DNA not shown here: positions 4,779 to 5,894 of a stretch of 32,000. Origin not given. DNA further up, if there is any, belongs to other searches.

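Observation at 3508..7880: Tat-exported Gfo/Idh/MocA oxidoreductase next to a secreted TIM-barrel/HEAT/beta-sandwich fusion: candidate periplasmic oxidative glycoside-cleavage pair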

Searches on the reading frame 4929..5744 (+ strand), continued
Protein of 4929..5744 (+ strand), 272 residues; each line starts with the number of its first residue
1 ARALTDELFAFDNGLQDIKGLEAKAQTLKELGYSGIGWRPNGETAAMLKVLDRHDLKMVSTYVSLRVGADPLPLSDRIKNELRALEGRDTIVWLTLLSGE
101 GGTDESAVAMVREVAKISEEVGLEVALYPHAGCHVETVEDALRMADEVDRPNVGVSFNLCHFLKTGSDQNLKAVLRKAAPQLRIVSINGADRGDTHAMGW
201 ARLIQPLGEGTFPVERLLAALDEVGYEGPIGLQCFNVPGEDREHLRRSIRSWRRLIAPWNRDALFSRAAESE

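Call 76: find_homologous_proteins(query=A1, max_evalue=1e-20)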
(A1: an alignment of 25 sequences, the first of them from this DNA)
Query A1 (25 sequences) (272 aa, profile of the alignment): 1072 proteins with E <= 1e-20 among 8000 candidates; the best 120 are listed.
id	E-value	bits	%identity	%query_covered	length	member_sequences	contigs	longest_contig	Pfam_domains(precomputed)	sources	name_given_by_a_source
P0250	4.9e-105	369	48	93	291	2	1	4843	PF01261.31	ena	-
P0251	4.5e-104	366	43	91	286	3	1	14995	PF01261.31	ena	-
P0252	1.3e-103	364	49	93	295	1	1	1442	PF01261.31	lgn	-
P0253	1.1e-102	361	49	95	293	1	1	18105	PF01261.31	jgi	jgi:sugar phosphate isomerase/epimerase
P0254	3.8e-102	359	42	91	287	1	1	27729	PF01261.31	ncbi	-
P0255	6.8e-102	358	39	91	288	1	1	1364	PF01261.31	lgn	-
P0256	8.0e-102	358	39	94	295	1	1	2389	PF01261.31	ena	-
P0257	8.4e-102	358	43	91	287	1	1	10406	PF01261.31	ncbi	-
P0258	1.0e-101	358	44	89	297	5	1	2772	PF01261.31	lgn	-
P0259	1.3e-101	358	51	94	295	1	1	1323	PF01261.31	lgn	-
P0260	1.5e-101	357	41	94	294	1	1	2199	PF01261.31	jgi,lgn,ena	-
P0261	1.7e-101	357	41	95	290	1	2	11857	PF01261.31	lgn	-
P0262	1.9e-101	357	42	92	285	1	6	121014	PF01261.31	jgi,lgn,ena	jgi:sugar phosphate isomerase/epimerase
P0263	2.0e-101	357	41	92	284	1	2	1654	PF01261.31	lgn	-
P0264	2.0e-101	357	38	93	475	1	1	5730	PF01261.31,PF06439.19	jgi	-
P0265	2.2e-101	357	39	94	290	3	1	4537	PF01261.31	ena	-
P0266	2.3e-101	357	49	93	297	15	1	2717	PF01261.31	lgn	-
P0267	3.0e-101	356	50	93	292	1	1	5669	PF01261.31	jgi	jgi:sugar phosphate isomerase/epimerase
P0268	3.4e-101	356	50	93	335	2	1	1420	PF01261.31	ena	-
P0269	4.8e-101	356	46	94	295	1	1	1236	PF01261.31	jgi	jgi:sugar phosphate isomerase/epimerase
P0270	5.6e-101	355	48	93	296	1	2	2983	PF01261.31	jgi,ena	-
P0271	6.1e-101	355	49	92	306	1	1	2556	PF01261.31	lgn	-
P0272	7.4e-101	355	39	92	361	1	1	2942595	PF01261.31,PF00109.33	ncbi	-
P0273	7.5e-101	355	41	93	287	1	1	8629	PF01261.31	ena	-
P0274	8.5e-101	355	42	92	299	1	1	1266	PF01261.31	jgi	jgi:sugar phosphate isomerase/epimerase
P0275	8.7e-101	355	43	93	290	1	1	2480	PF01261.31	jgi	jgi:sugar phosphate isomerase/epimerase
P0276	1.1e-100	354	49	93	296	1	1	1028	PF01261.31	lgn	-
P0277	1.1e-100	354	41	94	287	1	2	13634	PF01261.31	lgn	-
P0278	1.1e-100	354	53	93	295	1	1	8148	PF01261.31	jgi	jgi:sugar phosphate isomerase/epimerase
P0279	1.4e-100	354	50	94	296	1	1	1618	PF01261.31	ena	-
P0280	1.4e-100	354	40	85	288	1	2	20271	PF01261.31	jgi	jgi:sugar phosphate isomerase/epimerase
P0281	1.8e-100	354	40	85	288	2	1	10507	PF01261.31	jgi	jgi:sugar phosphate isomerase/epimerase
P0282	2.0e-100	354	41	94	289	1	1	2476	PF01261.31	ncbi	-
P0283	2.1e-100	354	48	93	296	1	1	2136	PF01261.31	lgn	-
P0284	2.4e-100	353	41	91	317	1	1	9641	PF01261.31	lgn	-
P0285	3.6e-100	353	40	92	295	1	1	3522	PF01261.31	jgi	jgi:sugar phosphate isomerase/epimerase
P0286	3.9e-100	353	40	92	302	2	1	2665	PF01261.31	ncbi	-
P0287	4.5e-100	352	40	91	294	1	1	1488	PF01261.31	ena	-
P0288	6.5e-100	352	44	92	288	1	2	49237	PF01261.31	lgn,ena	-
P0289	7.2e-100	352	40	93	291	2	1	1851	PF01261.31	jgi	jgi:sugar phosphate isomerase/epimerase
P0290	7.9e-100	352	50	92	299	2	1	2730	PF01261.31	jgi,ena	-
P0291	8.2e-100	352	40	92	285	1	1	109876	PF01261.31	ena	-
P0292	8.6e-100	352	48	94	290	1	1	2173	PF01261.31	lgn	-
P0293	9.6e-100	351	40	94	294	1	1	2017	PF01261.31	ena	-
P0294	9.6e-100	351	42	85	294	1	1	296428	PF01261.31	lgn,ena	-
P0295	1.2e-99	351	48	92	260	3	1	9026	PF01261.31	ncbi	-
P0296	1.3e-99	351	49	92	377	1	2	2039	PF01261.31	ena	-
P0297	1.3e-99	351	48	92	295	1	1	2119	PF01261.31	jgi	jgi:sugar phosphate isomerase/epimerase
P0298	1.6e-99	351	41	93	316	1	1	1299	PF01261.31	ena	-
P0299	1.7e-99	351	47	91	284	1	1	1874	PF01261.31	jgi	jgi:sugar phosphate isomerase/epimerase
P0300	1.7e-99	351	43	94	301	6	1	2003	PF01261.31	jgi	-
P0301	1.7e-99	351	49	93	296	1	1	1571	PF01261.31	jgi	jgi:sugar phosphate isomerase/epimerase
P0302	1.8e-99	350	48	93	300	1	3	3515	PF01261.31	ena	-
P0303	1.8e-99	350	40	91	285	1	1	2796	PF01261.31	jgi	jgi:sugar phosphate isomerase/epimerase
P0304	1.9e-99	350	45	94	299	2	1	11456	PF01261.31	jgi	jgi:sugar phosphate isomerase/epimerase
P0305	2.0e-99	350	48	93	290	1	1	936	PF01261.31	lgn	-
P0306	2.2e-99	350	38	94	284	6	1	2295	PF01261.31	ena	-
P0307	2.2e-99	350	46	93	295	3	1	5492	PF01261.31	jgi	-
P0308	2.5e-99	350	48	95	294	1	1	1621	PF01261.31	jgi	-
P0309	2.7e-99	350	39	93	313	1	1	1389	PF01261.31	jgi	jgi:sugar phosphate isomerase/epimerase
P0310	2.8e-99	350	40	93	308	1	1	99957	PF01261.31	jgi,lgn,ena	-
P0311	2.8e-99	350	41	93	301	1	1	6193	PF01261.31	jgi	jgi:sugar phosphate isomerase/epimerase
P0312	2.9e-99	350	40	93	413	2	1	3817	PF01261.31,PF06439.19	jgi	jgi:sugar phosphate isomerase/epimerase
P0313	3.1e-99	350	42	93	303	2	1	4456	PF01261.31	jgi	jgi:sugar phosphate isomerase/epimerase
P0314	3.1e-99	350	45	94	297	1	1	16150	PF01261.31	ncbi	-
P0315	3.1e-99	350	50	92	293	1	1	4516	PF01261.31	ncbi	-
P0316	3.3e-99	350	42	91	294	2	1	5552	PF01261.31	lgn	-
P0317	4.3e-99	349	45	85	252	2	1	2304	PF01261.31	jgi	-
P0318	5.4e-99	349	44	92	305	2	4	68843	PF01261.31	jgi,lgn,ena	jgi:sugar phosphate isomerase/epimerase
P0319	5.8e-99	349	40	93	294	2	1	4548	PF01261.31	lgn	-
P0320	7.0e-99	349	41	93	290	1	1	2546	PF01261.31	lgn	-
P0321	8.0e-99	348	39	92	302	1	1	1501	PF01261.31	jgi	jgi:sugar phosphate isomerase/epimerase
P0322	9.7e-99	348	40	93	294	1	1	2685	PF01261.31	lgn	-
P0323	1.1e-98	348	45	92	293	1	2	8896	PF01261.31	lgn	-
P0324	1.3e-98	348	52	90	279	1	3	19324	PF01261.31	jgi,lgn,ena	-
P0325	1.4e-98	348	43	87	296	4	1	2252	PF01261.31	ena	-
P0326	1.5e-98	347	47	94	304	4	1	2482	PF01261.31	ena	-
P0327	1.8e-98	347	48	94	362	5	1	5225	PF01261.31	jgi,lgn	-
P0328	2.0e-98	347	44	93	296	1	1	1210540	PF01261.31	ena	-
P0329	2.2e-98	347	48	92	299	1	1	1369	PF01261.31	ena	-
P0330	2.3e-98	347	42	96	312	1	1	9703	PF01261.31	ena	-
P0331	2.3e-98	347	43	93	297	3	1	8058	PF01261.31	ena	-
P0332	2.6e-98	347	48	94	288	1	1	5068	PF01261.31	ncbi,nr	ncbi:MAG: sugar phosphate isomerase/epimerase [Planctomycetes bacterium]|nr:sugar phosphate isomeras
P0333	3.0e-98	346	43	92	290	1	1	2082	PF01261.31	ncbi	-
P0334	3.3e-98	346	39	93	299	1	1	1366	PF01261.31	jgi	jgi:sugar phosphate isomerase/epimerase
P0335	3.7e-98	346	45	94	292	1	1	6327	PF01261.31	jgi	-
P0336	3.9e-98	346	44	94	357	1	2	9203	PF01261.31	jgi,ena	-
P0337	3.9e-98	346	48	94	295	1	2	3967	PF01261.31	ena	-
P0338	4.7e-98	346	50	91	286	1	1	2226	PF01261.31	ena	-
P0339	4.7e-98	346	47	92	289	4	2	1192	PF01261.31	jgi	-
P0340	5.3e-98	346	46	93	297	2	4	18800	PF01261.31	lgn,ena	-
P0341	5.3e-98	346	40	93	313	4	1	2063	PF01261.31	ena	-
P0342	5.5e-98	346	40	92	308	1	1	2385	PF01261.31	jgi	jgi:sugar phosphate isomerase/epimerase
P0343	7.1e-98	345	50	92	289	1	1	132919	PF01261.31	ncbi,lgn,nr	ncbi:MAG: sugar phosphate isomerase/epimerase [Pirellulales bacterium]|nr:sugar phosphate isomerase/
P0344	1.0e-97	345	50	93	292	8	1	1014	PF01261.31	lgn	-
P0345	1.0e-97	345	40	94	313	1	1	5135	PF01261.31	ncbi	-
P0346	1.1e-97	345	49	92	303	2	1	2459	PF01261.31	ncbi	-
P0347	1.3e-97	344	48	90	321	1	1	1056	PF01261.31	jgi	jgi:sugar phosphate isomerase/epimerase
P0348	1.4e-97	344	48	93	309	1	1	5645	PF01261.31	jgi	jgi:sugar phosphate isomerase/epimerase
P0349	1.5e-97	344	42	92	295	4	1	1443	PF01261.31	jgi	-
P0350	1.6e-97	344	45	93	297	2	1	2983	PF01261.31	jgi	jgi:sugar phosphate isomerase/epimerase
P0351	1.8e-97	344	39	91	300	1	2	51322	PF01261.31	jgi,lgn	-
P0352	2.4e-97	344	50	92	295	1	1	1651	PF01261.31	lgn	-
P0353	2.5e-97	343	50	93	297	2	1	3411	PF01261.31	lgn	-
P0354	3.2e-97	343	39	93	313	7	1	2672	PF01261.31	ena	-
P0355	3.4e-97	343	47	92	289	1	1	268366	PF01261.31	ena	-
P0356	3.9e-97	343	40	94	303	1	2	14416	PF01261.31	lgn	-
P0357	4.7e-97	343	40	91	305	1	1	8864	PF01261.31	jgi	jgi:sugar phosphate isomerase/epimerase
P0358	5.0e-97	342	50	93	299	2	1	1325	PF01261.31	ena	-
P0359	5.2e-97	342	40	93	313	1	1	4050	PF01261.31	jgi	jgi:sugar phosphate isomerase/epimerase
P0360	5.9e-97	342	52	92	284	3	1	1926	PF01261.31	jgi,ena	-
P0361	6.0e-97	342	46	92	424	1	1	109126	PF01261.31,PF22244.3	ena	-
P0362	6.1e-97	342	49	93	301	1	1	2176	PF01261.31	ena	-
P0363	6.8e-97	342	49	94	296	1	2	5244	PF01261.31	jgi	jgi:sugar phosphate isomerase/epimerase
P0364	7.2e-97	342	46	93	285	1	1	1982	PF01261.31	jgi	jgi:sugar phosphate isomerase/epimerase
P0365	7.4e-97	342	43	95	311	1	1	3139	PF01261.31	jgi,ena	-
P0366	8.4e-97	342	40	93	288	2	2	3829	PF01261.31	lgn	-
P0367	1.2e-96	341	42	94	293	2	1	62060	PF01261.31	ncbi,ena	-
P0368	1.4e-96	341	45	94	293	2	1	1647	PF01261.31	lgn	-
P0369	1.6e-96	341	49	92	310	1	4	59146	PF01261.31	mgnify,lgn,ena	mgnify:CR=1 FL=1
